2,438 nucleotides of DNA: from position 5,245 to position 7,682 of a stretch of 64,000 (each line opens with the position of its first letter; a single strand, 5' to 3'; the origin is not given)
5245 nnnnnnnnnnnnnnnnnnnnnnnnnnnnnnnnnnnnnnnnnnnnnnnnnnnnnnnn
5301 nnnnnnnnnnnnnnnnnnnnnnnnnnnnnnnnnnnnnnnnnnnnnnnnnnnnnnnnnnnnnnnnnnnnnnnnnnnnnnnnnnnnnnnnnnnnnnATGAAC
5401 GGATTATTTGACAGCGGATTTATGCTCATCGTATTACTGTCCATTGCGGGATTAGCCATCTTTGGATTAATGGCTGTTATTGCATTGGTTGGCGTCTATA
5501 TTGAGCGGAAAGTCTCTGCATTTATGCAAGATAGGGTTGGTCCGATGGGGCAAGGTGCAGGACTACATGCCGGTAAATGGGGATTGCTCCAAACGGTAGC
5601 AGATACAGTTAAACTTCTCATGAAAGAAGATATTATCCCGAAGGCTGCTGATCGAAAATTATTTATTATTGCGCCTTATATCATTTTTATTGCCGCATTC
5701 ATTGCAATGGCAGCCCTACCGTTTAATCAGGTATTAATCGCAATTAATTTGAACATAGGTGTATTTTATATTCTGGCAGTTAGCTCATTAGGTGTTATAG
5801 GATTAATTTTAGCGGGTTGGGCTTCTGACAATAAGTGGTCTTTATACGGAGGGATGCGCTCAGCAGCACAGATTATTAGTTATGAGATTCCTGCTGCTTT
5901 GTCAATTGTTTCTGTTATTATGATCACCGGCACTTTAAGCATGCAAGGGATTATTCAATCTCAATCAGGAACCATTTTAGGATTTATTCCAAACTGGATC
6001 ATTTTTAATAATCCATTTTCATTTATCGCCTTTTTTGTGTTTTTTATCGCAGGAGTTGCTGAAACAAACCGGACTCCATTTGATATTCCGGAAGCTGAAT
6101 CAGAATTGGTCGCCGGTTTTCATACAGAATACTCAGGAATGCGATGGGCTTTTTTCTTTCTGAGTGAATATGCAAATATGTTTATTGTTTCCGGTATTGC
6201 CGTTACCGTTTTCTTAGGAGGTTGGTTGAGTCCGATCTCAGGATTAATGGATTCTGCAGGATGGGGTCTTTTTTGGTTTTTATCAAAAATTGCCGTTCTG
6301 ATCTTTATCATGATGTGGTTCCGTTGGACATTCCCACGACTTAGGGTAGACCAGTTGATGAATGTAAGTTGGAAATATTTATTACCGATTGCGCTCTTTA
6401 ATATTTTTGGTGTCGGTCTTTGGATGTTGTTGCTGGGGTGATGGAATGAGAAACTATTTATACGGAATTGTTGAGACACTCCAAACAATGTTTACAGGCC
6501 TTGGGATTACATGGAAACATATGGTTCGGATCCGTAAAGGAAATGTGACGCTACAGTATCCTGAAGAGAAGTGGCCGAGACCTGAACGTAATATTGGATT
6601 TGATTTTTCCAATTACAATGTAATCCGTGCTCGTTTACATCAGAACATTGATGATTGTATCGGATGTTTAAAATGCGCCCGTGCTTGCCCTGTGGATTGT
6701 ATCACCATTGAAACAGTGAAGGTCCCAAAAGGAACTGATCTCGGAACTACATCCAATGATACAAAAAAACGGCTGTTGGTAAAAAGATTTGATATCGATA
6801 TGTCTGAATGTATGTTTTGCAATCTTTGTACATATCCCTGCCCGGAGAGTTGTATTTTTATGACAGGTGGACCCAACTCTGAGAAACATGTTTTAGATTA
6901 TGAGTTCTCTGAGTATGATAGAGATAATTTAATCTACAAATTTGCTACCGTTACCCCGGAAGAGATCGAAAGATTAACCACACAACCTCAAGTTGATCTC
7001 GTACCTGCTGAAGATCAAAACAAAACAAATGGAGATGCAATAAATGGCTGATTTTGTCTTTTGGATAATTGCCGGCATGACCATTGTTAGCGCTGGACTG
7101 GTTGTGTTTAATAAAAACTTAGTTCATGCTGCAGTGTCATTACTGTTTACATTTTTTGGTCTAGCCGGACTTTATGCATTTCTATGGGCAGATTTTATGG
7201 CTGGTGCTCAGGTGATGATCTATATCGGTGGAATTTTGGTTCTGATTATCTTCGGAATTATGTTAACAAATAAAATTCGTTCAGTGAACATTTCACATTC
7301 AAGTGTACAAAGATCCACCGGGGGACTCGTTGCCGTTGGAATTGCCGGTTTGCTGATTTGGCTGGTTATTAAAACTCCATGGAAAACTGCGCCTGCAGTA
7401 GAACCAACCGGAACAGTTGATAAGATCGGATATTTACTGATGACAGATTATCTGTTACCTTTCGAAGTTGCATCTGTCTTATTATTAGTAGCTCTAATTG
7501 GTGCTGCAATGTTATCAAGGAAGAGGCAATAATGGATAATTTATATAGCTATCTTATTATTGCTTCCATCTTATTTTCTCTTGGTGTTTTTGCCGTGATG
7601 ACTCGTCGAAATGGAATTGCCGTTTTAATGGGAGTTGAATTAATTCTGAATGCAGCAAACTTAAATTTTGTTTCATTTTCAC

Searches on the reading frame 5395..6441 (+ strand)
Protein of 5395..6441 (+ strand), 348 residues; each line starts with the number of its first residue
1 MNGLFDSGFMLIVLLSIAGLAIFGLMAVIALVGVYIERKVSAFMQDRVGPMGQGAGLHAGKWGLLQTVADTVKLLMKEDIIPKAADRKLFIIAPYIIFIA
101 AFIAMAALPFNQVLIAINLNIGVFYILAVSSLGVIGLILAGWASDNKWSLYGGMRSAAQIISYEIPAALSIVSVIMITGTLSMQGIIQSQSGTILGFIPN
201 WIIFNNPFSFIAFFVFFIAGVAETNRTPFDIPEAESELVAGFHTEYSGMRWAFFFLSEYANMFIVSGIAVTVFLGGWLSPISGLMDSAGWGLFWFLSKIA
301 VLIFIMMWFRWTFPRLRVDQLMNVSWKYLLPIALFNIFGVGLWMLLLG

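Call 26: search_protein_families(library=pfam, proteins=[window:5395-6441:+], max_evalue=0.00001)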
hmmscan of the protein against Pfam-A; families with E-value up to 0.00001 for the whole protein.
window:5395-6441:+ (348 aa): 1 family
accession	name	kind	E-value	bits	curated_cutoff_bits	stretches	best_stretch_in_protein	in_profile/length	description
PF00146.26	NADHdh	-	3e-118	394.9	27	1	20-338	4-295/298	NADH dehydrogenase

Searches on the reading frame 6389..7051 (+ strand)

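Call 26: search_protein_families(library=pfam, proteins=[window:6389-7051:+], max_evalue=0.00001)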
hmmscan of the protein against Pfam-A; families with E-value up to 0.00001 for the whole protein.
window:6389-7051:+ (220 aa): 5 families
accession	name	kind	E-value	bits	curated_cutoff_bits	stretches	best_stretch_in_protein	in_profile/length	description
PF14697.11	Fer4_21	-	3.3e-09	37.2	35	0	84-106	35-58/59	4Fe-4S dicluster domain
PF12838.12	Fer4_7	-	4.1e-09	37.2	27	1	90-154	2-51/52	4Fe-4S dicluster domain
PF00037.32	Fer4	-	1.4e-08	34.6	21.1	0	88-106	6-24/24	4Fe-4S binding domain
PF13237.11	Fer4_10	-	2.6e-07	30.9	25.5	1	86-152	5-53/53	4Fe-4S dicluster domain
PF13534.11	Fer4_17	-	9.8e-06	26.5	22.2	0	83-103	39-59/61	4Fe-4S dicluster domain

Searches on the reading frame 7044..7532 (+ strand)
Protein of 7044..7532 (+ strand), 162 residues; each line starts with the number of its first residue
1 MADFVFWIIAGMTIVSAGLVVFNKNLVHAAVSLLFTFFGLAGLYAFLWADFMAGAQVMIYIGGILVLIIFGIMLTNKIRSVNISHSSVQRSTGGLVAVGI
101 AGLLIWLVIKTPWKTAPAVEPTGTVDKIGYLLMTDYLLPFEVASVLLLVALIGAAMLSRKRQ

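Call 26: search_protein_families(library=pfam, proteins=[window:7044-7532:+], max_evalue=0.00001)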
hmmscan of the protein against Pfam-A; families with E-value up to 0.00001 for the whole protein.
window:7044-7532:+ (162 aa): 1 family
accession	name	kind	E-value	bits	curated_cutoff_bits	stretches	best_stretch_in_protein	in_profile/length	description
PF00499.25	Oxidored_q3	-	1.4e-38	132.3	33.2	1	17-157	2-146/146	NADH-ubiquinone/plastoquinone oxidoreductase chain 6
